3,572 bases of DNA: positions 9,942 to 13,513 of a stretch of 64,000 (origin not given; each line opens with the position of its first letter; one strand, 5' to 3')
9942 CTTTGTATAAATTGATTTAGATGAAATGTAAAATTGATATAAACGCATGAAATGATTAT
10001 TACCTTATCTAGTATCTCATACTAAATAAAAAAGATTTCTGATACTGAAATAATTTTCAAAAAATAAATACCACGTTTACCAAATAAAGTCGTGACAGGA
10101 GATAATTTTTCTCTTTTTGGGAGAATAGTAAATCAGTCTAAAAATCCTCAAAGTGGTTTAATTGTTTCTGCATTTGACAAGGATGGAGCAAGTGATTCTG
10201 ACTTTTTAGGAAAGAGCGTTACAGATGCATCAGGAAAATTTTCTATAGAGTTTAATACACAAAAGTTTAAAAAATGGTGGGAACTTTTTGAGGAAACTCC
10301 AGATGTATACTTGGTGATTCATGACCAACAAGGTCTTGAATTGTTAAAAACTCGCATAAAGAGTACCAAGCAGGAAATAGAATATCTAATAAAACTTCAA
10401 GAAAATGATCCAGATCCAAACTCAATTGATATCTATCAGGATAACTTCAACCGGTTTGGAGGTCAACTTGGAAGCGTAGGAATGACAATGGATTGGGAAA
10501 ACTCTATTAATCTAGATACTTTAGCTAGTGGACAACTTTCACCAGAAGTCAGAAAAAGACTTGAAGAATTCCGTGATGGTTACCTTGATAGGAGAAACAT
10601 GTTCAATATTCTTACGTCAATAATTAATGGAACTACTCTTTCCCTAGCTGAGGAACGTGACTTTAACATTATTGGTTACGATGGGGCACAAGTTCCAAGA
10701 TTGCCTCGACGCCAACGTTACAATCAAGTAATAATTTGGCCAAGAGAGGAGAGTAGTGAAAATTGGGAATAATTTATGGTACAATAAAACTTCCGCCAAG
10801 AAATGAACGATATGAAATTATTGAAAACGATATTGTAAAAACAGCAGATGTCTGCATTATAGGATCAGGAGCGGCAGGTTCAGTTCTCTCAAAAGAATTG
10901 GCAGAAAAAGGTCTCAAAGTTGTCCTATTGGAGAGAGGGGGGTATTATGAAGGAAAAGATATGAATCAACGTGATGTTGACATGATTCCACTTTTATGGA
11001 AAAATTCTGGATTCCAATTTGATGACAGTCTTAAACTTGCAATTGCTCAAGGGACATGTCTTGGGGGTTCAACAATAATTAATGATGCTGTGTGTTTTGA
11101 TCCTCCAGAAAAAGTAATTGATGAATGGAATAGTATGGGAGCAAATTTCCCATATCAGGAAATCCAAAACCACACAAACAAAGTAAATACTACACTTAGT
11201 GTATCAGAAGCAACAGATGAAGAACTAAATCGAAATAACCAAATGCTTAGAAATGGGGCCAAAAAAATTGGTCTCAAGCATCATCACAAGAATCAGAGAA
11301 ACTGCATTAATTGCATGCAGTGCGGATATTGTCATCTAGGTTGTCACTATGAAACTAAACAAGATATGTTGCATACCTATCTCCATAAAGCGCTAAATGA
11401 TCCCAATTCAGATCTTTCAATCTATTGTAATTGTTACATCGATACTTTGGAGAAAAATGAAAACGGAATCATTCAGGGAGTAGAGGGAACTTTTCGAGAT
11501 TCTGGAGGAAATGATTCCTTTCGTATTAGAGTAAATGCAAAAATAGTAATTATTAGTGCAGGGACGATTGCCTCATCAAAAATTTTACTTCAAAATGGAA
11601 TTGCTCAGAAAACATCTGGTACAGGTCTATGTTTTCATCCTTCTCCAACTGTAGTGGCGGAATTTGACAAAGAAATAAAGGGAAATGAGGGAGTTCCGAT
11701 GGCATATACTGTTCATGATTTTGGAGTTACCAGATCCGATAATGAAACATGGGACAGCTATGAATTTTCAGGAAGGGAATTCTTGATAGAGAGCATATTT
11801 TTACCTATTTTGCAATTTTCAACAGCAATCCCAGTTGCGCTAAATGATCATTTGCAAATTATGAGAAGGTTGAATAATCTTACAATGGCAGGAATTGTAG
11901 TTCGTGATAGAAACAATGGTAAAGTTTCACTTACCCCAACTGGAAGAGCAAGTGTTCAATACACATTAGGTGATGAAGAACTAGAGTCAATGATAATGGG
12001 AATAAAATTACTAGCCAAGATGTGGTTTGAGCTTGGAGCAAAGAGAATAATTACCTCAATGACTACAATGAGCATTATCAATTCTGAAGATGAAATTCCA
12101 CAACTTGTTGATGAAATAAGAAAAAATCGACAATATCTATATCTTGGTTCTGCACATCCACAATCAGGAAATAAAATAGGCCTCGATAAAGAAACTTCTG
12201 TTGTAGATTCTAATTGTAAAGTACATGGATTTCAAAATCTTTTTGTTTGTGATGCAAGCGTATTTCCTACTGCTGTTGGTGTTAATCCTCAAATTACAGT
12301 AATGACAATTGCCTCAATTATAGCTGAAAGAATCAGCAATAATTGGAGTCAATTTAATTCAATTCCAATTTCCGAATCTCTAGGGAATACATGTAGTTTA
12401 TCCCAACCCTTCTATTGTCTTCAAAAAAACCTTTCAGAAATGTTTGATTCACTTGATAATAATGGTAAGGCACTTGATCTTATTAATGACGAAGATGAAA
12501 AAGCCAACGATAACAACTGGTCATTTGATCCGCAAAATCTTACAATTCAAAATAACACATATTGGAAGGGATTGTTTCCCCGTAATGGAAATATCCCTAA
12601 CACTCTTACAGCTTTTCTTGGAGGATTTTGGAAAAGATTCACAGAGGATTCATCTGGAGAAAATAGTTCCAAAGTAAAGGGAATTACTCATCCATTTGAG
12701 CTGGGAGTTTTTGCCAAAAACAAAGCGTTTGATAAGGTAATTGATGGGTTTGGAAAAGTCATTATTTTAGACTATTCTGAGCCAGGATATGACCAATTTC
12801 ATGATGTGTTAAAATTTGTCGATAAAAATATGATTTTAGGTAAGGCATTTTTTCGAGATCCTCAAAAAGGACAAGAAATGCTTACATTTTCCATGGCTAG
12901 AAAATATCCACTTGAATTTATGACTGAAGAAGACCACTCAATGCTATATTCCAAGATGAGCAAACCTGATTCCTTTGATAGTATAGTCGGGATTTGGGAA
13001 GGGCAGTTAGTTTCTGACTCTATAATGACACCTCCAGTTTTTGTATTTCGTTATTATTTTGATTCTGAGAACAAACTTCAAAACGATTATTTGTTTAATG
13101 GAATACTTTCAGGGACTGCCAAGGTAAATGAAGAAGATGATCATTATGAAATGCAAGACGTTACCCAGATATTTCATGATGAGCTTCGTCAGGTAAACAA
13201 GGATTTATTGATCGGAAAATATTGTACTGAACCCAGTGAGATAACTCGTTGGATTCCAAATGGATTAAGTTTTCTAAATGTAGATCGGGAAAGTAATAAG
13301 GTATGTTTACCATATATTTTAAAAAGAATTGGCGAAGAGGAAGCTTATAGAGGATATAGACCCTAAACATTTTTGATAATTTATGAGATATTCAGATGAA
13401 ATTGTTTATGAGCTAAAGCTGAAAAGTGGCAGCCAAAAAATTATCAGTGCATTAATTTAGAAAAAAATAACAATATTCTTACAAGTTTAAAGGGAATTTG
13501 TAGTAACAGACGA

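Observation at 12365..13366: ~330-aa C-terminal extension on the GMC oxidoreductase built from two related lipocalin-like (GXWXG/DUF4334-like) modules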

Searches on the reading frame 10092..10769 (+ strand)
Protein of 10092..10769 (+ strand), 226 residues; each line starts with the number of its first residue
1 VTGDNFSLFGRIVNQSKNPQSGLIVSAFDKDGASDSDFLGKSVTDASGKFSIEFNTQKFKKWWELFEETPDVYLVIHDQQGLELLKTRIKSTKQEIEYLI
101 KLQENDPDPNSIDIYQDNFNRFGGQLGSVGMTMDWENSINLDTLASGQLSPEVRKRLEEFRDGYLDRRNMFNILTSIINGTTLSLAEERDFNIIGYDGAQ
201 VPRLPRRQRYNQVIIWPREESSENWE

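Call 3: search_protein_families(library=pfam, proteins=[window:10092-10769:+], max_evalue=10)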
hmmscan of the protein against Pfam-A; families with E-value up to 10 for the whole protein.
window:10092-10769:+ (226 aa): 2 families
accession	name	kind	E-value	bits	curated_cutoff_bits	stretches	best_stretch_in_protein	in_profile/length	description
PF01060.29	TTR-52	-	0.0054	17.7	24.9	1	17-82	8-65/79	Transthyretin-like family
PF13620.12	CarboxypepD_reg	-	0.014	16.1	32.3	1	8-53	2-43/82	Carboxypeptidase regulatory-like domain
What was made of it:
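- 10092..10772 (+): Upstream partner gene, 226 aa: an N-terminal transthyretin (TTR)-like beta-sandwich plus about 120 aa of unknown fold. Its stop codon overlaps the GMC gene start by 10 nt. Weak Pfam hits to TTR-52 and CarboxypepD_reg (call 3).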

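Call 4: search_protein_families(library=ncbifam, proteins=[window:10092-10769:+], max_evalue=10)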
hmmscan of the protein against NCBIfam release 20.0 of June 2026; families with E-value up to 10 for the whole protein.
window:10092-10769:+ (226 aa): 1 family
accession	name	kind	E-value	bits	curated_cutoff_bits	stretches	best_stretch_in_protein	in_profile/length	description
NF006810.0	PRK09331.1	subfamily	0.2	10.4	301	1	132-164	16-49/397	Sep-tRNA:Cys-tRNA synthetase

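Call 77: search_protein_families(library=padloc, proteins=[window:10092-10769:+], max_evalue=0.01)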
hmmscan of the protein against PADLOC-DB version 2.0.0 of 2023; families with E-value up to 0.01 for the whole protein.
window:10092-10769:+ (226 aa): 0 families
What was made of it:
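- Tried and rejected: PADLOC gave no defence-system hit for the window proteins; only the caspase domains of two relatives matched (call 77).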

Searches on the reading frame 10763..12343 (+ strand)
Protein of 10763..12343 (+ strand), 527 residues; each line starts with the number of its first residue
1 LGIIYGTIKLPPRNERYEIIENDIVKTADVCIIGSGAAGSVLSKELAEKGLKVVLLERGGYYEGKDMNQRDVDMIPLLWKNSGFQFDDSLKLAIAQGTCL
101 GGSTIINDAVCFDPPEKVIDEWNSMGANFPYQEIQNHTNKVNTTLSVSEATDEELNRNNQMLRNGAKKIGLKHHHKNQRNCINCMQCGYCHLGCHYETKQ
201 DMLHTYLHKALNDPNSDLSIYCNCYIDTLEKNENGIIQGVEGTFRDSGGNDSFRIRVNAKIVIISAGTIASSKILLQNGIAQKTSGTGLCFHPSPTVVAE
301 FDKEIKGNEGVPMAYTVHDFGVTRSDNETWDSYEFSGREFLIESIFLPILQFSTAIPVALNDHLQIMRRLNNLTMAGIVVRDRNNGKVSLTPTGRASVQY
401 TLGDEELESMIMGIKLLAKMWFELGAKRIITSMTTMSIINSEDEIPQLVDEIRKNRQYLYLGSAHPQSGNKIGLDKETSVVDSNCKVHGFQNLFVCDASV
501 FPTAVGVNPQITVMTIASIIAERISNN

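Call 32: search_solved_structures(query=window:10763-12343:+, max_evalue=0.001, show_alignments=2)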
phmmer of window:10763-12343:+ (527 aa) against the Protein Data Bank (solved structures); distinct sequences matched with E-value up to 0.001: 93 (the best 60 are shown).
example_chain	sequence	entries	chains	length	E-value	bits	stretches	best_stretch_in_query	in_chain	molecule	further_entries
4qi7_A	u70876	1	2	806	5.2e-17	64.8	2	29-284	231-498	Cellobiose dehydrogenase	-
1kdg_A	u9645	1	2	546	1.2e-15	60.3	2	447-523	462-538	cellobiose dehydrogenase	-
1naa_A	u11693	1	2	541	1.5e-15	59.9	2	447-523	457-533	Cellobiose dehydrogenase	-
4qi4_A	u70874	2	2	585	3.5e-15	58.7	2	29-283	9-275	Cellobiose dehydrogenase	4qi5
4qi6_A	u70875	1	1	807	7.9e-15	57.6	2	28-283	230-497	Cellobiose dehydrogenase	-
8b7s_A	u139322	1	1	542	7.9e-10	41.1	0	382-515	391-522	Chloramphenicol-inactivating oxidoreductase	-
9ugm_A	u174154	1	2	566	4.8e-09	38.5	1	446-523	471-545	FAD containing choline oxidase mutant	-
2jbv_A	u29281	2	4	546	8.7e-09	37.6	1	446-523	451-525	CHOLINE OXIDASE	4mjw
3ljp_A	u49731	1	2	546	1.1e-08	37.3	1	447-523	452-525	Choline oxidase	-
9lq0_A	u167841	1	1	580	1.6e-08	36.8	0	464-524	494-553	Oxygen-dependent choline dehydrogenase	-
3nne_A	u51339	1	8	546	1.6e-08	36.8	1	446-523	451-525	Choline oxidase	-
9fl2_A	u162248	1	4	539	2.8e-08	36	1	457-524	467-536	pyranose oxidase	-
8hdd_A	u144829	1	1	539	1e-07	34.2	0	467-520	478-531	Glucose dehydrogenase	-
6a2u_B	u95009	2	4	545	1e-07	34.1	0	467-520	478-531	Glucose dehydrogenase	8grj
2f6c_A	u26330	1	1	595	1.6e-07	33.5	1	443-525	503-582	Pyranose 2-oxidase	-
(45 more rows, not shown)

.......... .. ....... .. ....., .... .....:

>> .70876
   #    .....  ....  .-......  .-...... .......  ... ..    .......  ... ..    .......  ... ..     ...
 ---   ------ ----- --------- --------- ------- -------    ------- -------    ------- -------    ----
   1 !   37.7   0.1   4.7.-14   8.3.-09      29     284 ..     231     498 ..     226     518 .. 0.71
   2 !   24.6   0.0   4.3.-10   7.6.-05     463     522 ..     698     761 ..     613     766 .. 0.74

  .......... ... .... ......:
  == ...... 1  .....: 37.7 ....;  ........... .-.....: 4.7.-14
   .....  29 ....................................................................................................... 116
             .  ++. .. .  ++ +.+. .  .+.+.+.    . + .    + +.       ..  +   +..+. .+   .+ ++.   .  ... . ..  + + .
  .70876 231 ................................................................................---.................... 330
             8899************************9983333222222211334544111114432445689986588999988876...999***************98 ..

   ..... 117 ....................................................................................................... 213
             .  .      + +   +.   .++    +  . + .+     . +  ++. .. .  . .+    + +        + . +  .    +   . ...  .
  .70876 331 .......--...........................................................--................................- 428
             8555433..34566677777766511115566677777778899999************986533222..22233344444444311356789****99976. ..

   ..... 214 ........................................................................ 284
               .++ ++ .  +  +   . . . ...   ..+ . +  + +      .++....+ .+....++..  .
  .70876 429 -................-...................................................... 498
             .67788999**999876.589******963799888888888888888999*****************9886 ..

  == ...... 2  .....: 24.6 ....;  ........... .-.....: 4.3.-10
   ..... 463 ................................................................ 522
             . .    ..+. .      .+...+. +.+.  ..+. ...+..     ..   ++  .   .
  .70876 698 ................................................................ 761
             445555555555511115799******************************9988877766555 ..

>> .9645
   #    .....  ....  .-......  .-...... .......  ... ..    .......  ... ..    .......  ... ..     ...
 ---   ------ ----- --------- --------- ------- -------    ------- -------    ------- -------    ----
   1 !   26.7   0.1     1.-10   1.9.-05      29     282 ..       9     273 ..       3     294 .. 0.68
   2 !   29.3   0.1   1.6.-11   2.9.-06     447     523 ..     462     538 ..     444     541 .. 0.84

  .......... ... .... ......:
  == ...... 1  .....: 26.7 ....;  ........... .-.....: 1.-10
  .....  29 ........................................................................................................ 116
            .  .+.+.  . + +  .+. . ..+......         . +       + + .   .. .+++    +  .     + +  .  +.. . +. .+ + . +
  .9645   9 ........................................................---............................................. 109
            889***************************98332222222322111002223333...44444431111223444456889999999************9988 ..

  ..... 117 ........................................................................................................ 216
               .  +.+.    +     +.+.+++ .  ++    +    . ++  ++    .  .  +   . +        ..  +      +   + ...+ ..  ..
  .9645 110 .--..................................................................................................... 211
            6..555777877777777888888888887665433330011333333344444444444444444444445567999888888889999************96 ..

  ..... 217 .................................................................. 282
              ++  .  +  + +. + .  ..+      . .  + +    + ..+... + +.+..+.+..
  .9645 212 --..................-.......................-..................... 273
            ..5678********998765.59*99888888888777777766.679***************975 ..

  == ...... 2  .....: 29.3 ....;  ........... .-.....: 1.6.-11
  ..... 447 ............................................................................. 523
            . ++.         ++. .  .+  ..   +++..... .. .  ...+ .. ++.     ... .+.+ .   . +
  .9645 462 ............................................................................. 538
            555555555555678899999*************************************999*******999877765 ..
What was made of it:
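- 10844..12343 (+): GMC flavoenzyme core (aa 28-527): FAD motif GSGAAG (aa 34-39), catalytic His465 (nt 12155-12157) and Asn508 (nt 12284-12286). An ungapped alignment to cellobiose dehydrogenase places His465 and Asn508 on the SNHW and GNPQ residues, 43 residues apart (call 32).
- Closest known: Multi-domain GMC oxidoreductases such as cellobiose dehydrogenase. Same: CDH is the closest solved sequence relative of the core (E 5e-17; call 32).
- The closest solved GMC by sequence is cellobiose dehydrogenase (call 32).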

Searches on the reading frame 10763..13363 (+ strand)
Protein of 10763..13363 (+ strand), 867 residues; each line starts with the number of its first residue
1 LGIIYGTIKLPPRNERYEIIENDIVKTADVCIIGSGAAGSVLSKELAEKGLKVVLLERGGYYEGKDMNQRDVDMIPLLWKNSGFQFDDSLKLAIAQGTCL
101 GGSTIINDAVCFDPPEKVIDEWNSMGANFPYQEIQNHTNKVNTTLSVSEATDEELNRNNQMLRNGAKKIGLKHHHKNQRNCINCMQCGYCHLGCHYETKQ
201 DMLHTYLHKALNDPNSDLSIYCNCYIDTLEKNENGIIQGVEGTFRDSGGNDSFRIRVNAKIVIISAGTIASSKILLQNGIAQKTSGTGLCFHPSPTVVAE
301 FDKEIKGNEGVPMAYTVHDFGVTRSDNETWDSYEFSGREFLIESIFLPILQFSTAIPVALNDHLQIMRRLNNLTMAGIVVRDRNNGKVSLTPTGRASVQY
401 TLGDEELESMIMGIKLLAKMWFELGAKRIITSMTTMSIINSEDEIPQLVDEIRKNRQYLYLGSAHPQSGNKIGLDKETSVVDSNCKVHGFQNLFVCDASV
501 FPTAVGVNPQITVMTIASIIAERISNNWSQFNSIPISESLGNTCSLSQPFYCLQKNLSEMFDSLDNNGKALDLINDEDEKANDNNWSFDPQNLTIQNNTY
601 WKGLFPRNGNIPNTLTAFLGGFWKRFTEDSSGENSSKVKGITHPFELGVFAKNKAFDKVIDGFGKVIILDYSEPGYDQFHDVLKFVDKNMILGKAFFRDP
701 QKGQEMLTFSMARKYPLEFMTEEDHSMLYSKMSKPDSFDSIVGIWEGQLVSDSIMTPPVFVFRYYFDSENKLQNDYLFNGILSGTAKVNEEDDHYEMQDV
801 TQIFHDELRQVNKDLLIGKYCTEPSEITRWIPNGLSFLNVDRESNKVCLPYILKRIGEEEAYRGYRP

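Call 3: search_protein_families(library=pfam, proteins=[window:10763-13363:+], max_evalue=10)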
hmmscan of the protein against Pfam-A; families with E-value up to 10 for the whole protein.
window:10763-13363:+ (867 aa): 13 families
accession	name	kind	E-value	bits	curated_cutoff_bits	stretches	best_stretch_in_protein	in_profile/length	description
PF00732.25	GMC_oxred_N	-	3.5e-34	119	23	1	32-293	5-217/218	GMC oxidoreductase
PF05199.19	GMC_oxred_C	-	1.4e-22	81.2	24.6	1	386-517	5-139/139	GMC oxidoreductase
PF00890.30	FAD_binding_2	-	9.4e-06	25.5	20.4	1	29-63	1-35/414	FAD binding domain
PF01494.25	FAD_binding_3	-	2.8e-05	24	22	1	28-58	2-32/349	FAD binding domain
PF07992.20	Pyr_redox_2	-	4.4e-05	23.5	26.1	1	29-61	2-34/291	Pyridine nucleotide-disulphide oxidoreductase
PF01266.30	DAO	-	7.4e-05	22.9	27.9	1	29-59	1-31/353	FAD dependent oxidoreductase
PF13450.12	NAD_binding_8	-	0.00012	22.7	21.9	1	32-59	1-28/68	NAD(P)-binding Rossmann-like domain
PF02558.23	ApbA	-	0.0049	16.9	22.2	1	30-61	1-32/150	Ketopantoate reductase PanE/ApbA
PF05834.18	Lycopene_cycl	-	0.0051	16.4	23.4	1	29-59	1-33/380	Lycopene cyclase protein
PF01946.23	Thi4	-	0.0059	16.3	26.2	1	27-58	17-49/235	Thi4 family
PF03486.20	HI0933_like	-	0.015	15.2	50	1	29-59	2-32/244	HI0933-like protein Rossmann domain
PF12831.13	FAD_oxidored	-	0.086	12.5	27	1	29-61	1-33/416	FAD dependent oxidoreductase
PF01134.28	GIDA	-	0.14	11.7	22.1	1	29-56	1-28/391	Glucose inhibited division protein A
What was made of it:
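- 10844..12343 (+): PF00732 at 3.5e-34 and PF05199 at 1.4e-22 (call 3).
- On GMC oxidoreductase (PF00732 + PF05199): 119 bits (cut-off 23) and 81.2 bits (cut-off 24.6), call 3.
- Checked: Pfam places GMC_oxred_N at aa 32-293 and GMC_oxred_C at aa 386-517 (call 3).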

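Call 4: search_protein_families(library=ncbifam, proteins=[window:10763-13363:+], max_evalue=10)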
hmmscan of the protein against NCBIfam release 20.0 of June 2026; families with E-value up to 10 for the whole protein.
window:10763-13363:+ (867 aa): 74 families (the best 25 are shown)
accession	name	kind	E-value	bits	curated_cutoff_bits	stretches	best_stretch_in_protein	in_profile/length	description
TIGR04542.1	GMC_mycofac_2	equivalog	3.2e-23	82.4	400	2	29-290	1-244/425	mycofactocin system GMC family oxidoreductase MftG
NF058674.1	CholsOxChoxAB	equivalog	8.4e-23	80.6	850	3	29-178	7-159/535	cholesterol oxidase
NF002550.0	PRK02106.1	subfamily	3.2e-22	78.8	605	2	463-527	471-536/563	choline dehydrogenase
TIGR01810.1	betA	equivalog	9.7e-19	67.4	732.1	2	29-282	1-267/532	choline dehydrogenase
TIGR03970.1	mycofact_MftG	equivalog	4.8e-18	65.4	387.45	2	28-283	1-268/487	mycofactocin dehydrogenase MftG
TIGR02462.1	pyranose_ox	equivalog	1.2e-14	54.1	544.9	2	466-527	485-546/548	pyranose oxidase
NF038210.1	GMC_mycofac_3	equivalog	4.3e-13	48.9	300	3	30-122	1-92/418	mycofactocin system GMC family oxidoreductase MftG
TIGR02032.1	GG-red-SF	subfamily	3e-05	23.9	158.8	1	29-59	2-32/297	geranylgeranyl reductase family protein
NF004829.0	PRK06183.1-3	subfamily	0.00027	19.8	390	1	25-58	6-39/520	bifunctional 3-(3-hydroxy-phenyl)propionate/3-hydroxycinnamic acid hydroxylase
NF005882.1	PRK07843.1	equivalog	0.00063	18.3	788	1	28-65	2-39/547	3-oxosteroid 1-dehydrogenase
NF004832.0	PRK06184.1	subfamily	0.00096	18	476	1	26-58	5-37/506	hypothetical protein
NF006593.0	PRK09126.1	equivalog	0.001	18.1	420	1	26-59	3-36/393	5-demethoxyubiquinol-8 5-hydroxylase UbiM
TIGR00292.1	TIGR00292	equivalog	0.0012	18.1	148.3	1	27-58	21-52/254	sulfide-dependent adenosine diphosphate thiazole synthase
NF033460.1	glycerol3P_ox_II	equivalog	0.0015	17.7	460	1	28-59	2-33/361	type 2 glycerol-3-phosphate oxidase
NF041080.1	DGGGPL_reductase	equivalog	0.0015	17.4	580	1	29-58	3-32/447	digeranylgeranylglycerophospholipid reductase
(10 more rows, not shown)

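Call 40: find_encoding_contigs(protein=window:10763-13363:+, flank=3000, max_places=4)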
Protein window:10763-13363:+ (867 aa): 2 contigs read that carry it; 1 place shown.
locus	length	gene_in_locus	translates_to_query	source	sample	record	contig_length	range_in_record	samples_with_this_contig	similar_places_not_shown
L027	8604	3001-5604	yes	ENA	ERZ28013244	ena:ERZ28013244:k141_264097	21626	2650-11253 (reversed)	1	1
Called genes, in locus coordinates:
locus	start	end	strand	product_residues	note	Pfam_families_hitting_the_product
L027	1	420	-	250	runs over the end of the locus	PF05165:GCH_III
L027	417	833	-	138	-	PF00885:DMRL_synthase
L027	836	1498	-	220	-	PF00926:DHBP_synthase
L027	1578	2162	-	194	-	PF00677:Lum_binding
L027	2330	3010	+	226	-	-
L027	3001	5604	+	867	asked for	PF00732:GMC_oxred_N, PF00890:FAD_binding_2 (faint), PF05199:GMC_oxred_C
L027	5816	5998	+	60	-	-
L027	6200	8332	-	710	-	PF02516:STT3, PF22627:AglB_core-like (weak), PF21436:STT3-PglB_core (weak)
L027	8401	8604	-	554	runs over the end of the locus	PF23545:Zn_ribbon_HMPTM, PF04055:Radical_SAM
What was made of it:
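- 10763..13366 (+): Intact 867-aa ORF: GMC oxidoreductase plus the C-terminal double-barrel module. The same protein was called on a public metagenome contig (call 40).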

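Call 77: search_protein_families(library=padloc, proteins=[window:10763-13363:+], max_evalue=0.01)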
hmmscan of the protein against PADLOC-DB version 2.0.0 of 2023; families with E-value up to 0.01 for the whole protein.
window:10763-13363:+ (867 aa): 0 families
